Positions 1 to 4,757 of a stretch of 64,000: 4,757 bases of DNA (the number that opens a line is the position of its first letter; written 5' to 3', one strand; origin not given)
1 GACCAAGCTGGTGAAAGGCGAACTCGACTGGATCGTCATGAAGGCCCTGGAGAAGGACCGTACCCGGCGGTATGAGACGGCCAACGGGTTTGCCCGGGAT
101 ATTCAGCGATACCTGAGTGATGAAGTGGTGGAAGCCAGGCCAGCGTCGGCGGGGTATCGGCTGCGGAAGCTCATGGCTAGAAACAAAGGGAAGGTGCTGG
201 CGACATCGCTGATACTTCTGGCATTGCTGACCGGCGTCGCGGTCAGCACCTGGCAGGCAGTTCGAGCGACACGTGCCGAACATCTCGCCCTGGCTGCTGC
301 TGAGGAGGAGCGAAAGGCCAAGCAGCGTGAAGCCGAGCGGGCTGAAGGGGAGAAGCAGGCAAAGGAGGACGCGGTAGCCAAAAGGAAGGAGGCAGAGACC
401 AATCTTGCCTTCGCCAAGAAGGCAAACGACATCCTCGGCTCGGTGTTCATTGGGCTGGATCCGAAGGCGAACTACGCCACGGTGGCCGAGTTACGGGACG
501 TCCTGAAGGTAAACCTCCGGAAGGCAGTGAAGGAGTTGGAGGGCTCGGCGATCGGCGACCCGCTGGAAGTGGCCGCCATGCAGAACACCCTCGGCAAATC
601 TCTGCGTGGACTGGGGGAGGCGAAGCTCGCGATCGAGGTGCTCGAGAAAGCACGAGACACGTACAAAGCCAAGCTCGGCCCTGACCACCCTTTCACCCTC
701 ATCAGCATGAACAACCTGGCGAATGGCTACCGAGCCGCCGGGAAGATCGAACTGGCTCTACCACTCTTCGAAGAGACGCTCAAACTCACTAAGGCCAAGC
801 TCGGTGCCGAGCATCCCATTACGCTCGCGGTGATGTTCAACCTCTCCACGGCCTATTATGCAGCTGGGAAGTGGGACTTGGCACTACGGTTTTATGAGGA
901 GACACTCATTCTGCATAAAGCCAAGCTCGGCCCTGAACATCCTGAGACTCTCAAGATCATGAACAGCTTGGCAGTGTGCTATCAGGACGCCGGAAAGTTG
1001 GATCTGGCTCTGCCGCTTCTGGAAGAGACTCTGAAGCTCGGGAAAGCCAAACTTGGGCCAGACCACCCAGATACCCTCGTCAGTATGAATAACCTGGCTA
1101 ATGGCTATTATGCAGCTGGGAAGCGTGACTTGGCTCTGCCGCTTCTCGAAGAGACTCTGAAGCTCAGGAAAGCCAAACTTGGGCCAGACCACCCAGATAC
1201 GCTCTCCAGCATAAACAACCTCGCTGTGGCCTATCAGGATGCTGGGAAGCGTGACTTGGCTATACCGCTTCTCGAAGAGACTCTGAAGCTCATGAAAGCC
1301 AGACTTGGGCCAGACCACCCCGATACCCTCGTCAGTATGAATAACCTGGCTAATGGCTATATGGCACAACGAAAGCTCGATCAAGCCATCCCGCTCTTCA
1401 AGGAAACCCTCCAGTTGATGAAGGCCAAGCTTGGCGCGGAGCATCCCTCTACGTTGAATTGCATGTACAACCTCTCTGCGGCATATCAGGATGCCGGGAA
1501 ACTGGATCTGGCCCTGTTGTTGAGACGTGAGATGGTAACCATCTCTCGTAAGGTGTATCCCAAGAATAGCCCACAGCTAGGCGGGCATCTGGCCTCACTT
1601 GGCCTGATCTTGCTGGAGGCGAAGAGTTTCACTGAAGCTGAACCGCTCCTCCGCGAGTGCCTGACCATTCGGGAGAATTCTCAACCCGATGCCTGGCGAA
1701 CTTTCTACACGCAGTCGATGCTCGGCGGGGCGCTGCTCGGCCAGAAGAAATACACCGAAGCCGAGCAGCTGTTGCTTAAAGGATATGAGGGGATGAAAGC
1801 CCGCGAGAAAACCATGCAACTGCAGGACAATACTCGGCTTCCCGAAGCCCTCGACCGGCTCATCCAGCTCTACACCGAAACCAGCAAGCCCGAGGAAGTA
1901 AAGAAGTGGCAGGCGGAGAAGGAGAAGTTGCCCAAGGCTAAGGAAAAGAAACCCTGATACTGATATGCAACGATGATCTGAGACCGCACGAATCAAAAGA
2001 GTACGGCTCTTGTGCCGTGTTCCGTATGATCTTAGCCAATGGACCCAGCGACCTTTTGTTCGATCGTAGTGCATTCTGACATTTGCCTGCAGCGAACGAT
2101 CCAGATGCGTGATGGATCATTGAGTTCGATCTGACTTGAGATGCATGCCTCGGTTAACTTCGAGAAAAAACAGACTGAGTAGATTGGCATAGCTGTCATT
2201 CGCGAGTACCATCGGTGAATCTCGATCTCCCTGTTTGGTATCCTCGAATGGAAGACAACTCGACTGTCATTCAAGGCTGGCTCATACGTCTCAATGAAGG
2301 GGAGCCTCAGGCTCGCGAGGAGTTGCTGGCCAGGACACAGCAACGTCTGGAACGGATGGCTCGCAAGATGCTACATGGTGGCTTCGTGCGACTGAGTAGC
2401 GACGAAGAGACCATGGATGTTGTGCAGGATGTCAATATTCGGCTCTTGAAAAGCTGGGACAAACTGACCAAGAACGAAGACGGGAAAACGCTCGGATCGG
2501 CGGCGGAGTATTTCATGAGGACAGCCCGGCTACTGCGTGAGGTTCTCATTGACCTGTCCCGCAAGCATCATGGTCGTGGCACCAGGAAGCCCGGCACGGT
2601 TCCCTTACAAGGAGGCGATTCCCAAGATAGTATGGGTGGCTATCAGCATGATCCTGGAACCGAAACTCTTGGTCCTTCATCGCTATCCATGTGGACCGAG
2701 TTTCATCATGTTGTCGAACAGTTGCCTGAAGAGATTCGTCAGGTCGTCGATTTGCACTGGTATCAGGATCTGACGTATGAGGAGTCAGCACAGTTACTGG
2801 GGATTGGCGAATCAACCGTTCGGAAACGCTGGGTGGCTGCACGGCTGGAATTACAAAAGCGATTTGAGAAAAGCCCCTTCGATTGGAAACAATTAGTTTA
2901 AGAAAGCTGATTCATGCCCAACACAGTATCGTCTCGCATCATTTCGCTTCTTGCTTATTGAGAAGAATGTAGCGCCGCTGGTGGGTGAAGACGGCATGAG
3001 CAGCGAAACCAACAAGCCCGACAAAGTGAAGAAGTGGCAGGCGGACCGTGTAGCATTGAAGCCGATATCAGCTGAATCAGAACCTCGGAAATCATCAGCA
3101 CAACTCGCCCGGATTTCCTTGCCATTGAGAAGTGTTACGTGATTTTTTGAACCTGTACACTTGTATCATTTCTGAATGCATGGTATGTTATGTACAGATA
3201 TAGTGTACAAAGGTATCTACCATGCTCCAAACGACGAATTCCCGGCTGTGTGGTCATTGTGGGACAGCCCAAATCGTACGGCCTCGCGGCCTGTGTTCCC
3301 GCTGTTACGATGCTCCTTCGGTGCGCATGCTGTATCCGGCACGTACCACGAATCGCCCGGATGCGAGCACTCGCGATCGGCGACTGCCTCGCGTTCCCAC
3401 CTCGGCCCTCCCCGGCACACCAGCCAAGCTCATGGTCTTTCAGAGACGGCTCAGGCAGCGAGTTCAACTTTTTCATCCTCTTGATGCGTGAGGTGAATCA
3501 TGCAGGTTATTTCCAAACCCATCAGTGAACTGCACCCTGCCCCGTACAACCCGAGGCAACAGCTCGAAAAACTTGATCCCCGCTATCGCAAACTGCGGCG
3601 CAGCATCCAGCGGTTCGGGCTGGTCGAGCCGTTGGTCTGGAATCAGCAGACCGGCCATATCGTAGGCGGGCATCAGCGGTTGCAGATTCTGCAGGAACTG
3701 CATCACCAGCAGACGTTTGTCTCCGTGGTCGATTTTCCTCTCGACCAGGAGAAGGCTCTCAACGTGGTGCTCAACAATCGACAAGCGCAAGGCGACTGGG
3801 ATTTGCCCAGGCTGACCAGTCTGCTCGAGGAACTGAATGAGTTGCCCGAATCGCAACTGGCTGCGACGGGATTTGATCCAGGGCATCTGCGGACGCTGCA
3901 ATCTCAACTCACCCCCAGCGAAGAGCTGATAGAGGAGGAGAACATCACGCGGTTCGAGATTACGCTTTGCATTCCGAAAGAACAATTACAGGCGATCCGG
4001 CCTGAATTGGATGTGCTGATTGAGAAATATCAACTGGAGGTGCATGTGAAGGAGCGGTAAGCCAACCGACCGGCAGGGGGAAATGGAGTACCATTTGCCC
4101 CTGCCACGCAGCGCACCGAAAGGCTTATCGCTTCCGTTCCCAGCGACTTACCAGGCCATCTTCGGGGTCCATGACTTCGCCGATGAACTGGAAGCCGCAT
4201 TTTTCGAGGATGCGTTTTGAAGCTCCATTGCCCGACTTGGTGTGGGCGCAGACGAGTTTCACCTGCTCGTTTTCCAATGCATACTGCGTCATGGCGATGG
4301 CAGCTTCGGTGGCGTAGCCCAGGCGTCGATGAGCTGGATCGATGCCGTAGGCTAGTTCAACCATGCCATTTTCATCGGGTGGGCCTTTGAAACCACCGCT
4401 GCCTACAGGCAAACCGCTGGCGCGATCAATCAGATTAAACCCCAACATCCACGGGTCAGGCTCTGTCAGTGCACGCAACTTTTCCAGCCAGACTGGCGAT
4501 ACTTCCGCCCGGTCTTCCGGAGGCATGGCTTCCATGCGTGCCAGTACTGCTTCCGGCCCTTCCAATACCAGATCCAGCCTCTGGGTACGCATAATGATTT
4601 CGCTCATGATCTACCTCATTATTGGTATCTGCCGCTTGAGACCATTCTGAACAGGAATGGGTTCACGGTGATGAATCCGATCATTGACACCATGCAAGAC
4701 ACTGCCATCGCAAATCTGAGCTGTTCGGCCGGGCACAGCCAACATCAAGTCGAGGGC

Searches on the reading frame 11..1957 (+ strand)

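Call 73: search_protein_families(library=pfam, proteins=[window:11-1957:+], max_evalue=0.00001)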
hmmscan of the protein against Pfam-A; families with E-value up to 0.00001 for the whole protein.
window:11-1957:+ (648 aa): 14 families
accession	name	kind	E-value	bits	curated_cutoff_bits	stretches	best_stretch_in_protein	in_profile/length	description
PF13424.12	TPR_12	-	9.6e-97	317.7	30.1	8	313-387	2-76/77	Tetratricopeptide repeat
PF13374.12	TPR_10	-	5.2e-95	309.5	27.5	6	355-396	1-42/42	Tetratricopeptide repeat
PF24885.1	TPR_NPHP3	-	2e-41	142.4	100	4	171-291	80-202/239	Nephrocystin-3 TPR domain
PF13176.12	TPR_7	-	3.8e-25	86.2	27.9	0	443-475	2-34/36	Tetratricopeptide repeat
PF07719.23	TPR_2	-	3.9e-24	83.2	27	0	274-301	3-30/34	Tetratricopeptide repeat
PF00515.34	TPR_1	-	2.4e-22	78.2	27.8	0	444-469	5-30/34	Tetratricopeptide repeat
PF13432.12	TPR_16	-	3.3e-15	56.6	32.7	0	236-299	3-58/65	Tetratricopeptide repeat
PF17874.7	TPR_MalT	-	1.8e-13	50.9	45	0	403-515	45-155/336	MalT-like TPR region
PF14559.12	TPR_19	-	1.3e-10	41.9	25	0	241-297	2-50/68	Tetratricopeptide repeat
PF13428.12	TPR_14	-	3.6e-10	39.9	23.5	0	529-563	6-39/44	Tetratricopeptide repeat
PF18768.7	RNPP_C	-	8.1e-09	35.7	26.5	0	226-298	75-147/213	RNPP family C-terminal domain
PF13041.12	PPR_2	-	1e-08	35.6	30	0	440-465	3-28/50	PPR repeat family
PF07721.20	TPR_4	-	1.1e-06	29.2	27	0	274-297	3-26/26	Tetratricopeptide repeat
PF01535.26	PPR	-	2.3e-06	27.9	25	0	232-255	2-25/31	PPR repeat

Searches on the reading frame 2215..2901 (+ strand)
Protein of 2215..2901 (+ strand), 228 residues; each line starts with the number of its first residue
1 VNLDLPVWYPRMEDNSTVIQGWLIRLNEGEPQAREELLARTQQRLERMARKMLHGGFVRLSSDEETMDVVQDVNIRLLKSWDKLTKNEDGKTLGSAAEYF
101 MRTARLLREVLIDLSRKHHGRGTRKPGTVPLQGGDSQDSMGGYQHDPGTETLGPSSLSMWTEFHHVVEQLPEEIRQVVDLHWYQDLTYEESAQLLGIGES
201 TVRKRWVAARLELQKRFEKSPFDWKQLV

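Call 73: search_protein_families(library=pfam, proteins=[window:2215-2901:+], max_evalue=0.00001)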
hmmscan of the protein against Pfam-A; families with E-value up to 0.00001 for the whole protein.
window:2215-2901:+ (228 aa): 3 families
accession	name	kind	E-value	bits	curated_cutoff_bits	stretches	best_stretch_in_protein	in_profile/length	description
PF07638.17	Sigma70_ECF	-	5.2e-15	56.3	21.1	1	20-216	5-182/185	ECF sigma factor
PF04545.22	Sigma70_r4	-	5.8e-09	35.8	24.1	1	168-214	3-49/50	Sigma-70, region 4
PF08281.18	Sigma70_r4_2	-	7.4e-09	35.6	25.7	1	162-212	3-53/54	Sigma-70, region 4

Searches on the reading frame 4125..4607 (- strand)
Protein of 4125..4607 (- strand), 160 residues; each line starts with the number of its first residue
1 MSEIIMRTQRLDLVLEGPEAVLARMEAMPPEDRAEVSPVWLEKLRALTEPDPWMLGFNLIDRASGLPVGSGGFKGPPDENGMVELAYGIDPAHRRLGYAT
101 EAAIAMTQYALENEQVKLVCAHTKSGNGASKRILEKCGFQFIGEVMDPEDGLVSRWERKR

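Call 73: search_protein_families(library=pfam, proteins=[window:4125-4607:-], max_evalue=0.00001)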
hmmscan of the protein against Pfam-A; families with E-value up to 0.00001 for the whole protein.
window:4125-4607:- (160 aa): 2 families
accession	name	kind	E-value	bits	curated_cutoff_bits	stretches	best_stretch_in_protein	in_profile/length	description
PF13302.13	Acetyltransf_3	-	1.1e-20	75.2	25.4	1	28-140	28-138/138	Acetyltransferase (GNAT) domain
PF00583.31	Acetyltransf_1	-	3.5e-09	37.4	20.7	1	57-139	34-116/116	Acetyltransferase (GNAT) family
